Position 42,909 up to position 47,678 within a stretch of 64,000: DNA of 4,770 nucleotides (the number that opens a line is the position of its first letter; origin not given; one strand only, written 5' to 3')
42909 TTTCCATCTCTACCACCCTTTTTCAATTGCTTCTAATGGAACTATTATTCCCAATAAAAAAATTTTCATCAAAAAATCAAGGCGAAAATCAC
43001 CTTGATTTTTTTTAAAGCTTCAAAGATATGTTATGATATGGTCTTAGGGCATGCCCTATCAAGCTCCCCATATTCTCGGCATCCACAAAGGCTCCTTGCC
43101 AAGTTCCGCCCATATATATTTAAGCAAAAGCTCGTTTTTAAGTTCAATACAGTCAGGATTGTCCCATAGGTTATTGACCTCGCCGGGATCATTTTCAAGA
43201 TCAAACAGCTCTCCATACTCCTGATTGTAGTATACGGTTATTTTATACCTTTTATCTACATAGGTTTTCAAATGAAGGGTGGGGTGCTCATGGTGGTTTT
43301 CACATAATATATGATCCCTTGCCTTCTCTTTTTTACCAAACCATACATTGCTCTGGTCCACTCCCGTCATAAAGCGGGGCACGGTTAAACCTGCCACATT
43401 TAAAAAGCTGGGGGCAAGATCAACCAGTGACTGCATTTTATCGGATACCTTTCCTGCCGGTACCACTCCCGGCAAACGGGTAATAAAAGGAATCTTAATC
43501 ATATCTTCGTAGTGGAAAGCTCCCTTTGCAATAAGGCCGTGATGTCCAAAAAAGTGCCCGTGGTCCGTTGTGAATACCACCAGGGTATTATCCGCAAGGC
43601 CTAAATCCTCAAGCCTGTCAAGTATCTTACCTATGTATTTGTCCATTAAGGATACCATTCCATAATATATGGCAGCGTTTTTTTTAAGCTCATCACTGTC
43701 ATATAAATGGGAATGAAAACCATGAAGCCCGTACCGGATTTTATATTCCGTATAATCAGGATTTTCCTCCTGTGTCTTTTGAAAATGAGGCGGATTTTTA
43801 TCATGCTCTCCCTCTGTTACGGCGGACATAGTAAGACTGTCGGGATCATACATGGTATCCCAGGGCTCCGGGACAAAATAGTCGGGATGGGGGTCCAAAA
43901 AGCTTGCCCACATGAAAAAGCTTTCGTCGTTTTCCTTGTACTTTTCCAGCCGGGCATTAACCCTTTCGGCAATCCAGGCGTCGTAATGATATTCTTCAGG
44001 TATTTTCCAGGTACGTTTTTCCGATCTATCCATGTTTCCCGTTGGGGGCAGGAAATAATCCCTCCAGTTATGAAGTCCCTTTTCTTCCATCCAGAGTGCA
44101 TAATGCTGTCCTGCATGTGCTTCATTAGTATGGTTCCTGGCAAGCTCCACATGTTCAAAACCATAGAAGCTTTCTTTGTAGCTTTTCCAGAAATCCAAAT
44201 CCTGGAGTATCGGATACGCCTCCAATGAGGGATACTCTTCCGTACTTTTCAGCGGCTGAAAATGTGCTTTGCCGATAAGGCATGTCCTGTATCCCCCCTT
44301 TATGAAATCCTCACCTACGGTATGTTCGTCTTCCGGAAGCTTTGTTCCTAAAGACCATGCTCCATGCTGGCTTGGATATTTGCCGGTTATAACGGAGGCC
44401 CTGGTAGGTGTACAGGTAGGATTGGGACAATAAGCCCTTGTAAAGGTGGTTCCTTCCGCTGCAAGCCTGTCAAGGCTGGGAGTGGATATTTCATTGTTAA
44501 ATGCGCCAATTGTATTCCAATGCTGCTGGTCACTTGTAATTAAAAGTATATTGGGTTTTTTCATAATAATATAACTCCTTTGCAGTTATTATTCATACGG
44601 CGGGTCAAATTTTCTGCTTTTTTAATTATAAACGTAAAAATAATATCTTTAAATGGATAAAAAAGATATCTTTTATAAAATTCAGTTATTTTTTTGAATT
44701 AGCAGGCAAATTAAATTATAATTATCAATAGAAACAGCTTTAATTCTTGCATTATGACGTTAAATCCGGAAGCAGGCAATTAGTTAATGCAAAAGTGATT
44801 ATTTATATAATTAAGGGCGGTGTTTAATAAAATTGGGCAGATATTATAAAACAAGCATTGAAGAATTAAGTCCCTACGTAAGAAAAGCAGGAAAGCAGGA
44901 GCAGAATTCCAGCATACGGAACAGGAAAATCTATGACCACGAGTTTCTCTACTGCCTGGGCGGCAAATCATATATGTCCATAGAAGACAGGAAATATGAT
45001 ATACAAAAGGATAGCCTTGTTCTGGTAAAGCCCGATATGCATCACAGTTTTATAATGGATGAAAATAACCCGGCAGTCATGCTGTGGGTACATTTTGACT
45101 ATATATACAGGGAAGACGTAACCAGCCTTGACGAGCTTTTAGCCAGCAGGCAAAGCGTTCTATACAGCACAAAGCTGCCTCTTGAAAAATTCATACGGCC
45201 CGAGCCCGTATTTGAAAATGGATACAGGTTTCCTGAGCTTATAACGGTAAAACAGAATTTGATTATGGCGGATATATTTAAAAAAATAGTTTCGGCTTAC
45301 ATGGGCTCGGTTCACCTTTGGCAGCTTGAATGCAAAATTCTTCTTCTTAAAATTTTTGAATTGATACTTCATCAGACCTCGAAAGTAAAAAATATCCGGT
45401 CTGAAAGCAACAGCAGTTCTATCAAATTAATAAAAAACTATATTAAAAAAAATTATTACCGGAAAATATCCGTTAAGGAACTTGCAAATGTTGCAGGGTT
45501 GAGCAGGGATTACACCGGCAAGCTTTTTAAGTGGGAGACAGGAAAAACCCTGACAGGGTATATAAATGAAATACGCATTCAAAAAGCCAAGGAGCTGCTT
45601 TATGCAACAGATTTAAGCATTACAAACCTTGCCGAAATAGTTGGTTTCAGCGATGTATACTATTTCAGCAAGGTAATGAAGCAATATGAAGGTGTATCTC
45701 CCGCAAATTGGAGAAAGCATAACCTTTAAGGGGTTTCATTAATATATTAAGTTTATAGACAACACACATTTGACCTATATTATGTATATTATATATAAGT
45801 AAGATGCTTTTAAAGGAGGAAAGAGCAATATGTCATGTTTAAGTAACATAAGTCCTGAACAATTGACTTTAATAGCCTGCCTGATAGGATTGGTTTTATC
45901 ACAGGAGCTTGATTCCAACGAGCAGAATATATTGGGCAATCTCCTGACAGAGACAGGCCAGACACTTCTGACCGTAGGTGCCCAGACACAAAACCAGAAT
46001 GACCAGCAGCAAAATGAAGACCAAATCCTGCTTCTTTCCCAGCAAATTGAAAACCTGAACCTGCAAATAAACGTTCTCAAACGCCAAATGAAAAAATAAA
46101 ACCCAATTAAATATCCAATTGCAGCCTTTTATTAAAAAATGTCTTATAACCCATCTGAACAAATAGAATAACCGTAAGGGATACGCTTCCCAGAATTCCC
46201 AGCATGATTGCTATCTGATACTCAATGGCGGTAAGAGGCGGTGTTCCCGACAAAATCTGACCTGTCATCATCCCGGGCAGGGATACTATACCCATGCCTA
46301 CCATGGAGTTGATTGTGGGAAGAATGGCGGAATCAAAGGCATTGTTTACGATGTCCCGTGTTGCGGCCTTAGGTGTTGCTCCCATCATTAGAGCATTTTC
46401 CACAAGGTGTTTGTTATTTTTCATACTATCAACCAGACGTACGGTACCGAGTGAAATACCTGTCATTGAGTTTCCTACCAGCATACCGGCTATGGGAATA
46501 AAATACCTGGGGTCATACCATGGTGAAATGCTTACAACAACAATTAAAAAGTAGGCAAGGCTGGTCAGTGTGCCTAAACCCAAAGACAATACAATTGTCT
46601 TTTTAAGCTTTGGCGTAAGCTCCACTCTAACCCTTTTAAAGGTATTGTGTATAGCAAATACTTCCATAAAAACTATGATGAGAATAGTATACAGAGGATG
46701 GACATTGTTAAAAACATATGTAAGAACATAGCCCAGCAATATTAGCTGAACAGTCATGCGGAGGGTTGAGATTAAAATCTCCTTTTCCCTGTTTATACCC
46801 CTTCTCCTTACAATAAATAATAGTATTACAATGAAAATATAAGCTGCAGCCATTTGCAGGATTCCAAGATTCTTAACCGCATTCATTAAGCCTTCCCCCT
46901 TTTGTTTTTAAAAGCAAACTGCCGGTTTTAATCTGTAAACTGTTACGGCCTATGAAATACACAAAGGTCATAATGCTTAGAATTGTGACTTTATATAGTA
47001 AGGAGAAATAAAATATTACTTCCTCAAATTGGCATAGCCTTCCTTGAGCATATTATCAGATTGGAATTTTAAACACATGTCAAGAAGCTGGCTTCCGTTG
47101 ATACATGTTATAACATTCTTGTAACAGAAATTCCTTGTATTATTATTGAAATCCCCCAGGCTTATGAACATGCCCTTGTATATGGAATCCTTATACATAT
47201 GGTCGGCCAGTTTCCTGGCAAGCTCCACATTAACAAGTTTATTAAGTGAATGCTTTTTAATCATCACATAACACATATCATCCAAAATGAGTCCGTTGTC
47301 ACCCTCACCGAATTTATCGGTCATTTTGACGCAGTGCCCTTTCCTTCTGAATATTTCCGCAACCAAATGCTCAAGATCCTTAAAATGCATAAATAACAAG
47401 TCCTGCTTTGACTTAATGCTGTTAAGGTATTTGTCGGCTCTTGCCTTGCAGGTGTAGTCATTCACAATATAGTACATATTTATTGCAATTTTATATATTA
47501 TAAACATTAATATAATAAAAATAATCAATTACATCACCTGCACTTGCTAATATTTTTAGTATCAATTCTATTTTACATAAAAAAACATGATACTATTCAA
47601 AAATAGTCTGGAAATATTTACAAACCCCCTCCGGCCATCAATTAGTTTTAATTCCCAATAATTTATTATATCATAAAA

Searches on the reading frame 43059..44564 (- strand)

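Call 46: search_protein_families(library=pfam, proteins=[window:43059-44564:-], max_evalue=0.0001)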
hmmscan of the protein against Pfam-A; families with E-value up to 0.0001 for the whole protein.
window:43059-44564:- (501 aa): 4 families
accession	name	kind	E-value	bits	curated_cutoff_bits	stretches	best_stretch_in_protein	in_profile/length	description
PF00884.28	Sulfatase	-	4.6e-49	167.8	25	1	4-392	1-300/301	Sulfatase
PF16347.10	SGSH_C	-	3.2e-23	83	29.3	1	340-479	1-144/154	N-sulphoglucosamine sulphohydrolase, C-terminal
PF01663.27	Phosphodiest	-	3.1e-13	50.5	23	1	7-68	2-61/342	Type I phosphodiesterase / nucleotide pyrophosphatase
PF02995.22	DUF229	-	9.3e-05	21.7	25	0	300-349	306-355/496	Protein of unknown function (DUF229)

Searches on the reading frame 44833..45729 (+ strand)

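Call 46: search_protein_families(library=pfam, proteins=[window:44833-45729:+], max_evalue=0.0001)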
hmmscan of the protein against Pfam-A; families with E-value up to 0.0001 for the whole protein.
window:44833-45729:+ (298 aa): 4 families
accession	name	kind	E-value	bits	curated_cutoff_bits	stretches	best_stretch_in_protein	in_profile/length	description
PF12833.13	HTH_18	-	1.1e-19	70.9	33.6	1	217-295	1-79/80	Helix-turn-helix domain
PF00165.29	HTH_AraC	-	3.6e-15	56.1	26.6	1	257-295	5-42/42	Bacterial regulatory helix-turn-helix proteins, AraC family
PF02311.25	AraC_binding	-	1.2e-08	35.2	21.1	1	29-99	17-87/135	AraC-like ligand binding domain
PF07883.17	Cupin_2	-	4.3e-07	30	27.2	1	36-87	19-70/70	Cupin domain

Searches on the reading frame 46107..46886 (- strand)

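Call 46: search_protein_families(library=pfam, proteins=[window:46107-46886:-], max_evalue=0.0001)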
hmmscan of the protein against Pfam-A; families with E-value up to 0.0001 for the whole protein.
window:46107-46886:- (259 aa): 1 family
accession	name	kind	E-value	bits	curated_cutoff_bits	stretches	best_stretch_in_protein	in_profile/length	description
PF03649.18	UPF0014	-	6.5e-87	291.3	22.6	1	10-251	2-242/242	Uncharacterised protein family (UPF0014)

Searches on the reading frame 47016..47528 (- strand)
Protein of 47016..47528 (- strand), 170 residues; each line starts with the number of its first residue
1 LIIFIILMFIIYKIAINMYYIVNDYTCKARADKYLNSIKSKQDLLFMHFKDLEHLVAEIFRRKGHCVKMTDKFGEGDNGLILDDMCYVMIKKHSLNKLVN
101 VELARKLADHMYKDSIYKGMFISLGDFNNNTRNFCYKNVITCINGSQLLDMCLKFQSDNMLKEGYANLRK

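Call 91: search_protein_families(library=pfam, proteins=[window:47016-47528:-], max_evalue=0.0001)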
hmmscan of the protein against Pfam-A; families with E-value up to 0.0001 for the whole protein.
window:47016-47528:- (170 aa): 1 family
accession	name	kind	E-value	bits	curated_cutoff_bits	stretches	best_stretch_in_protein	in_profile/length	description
PF04471.18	Mrr_cat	-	3.3e-11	43.7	21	1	47-152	4-115/115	Restriction endonuclease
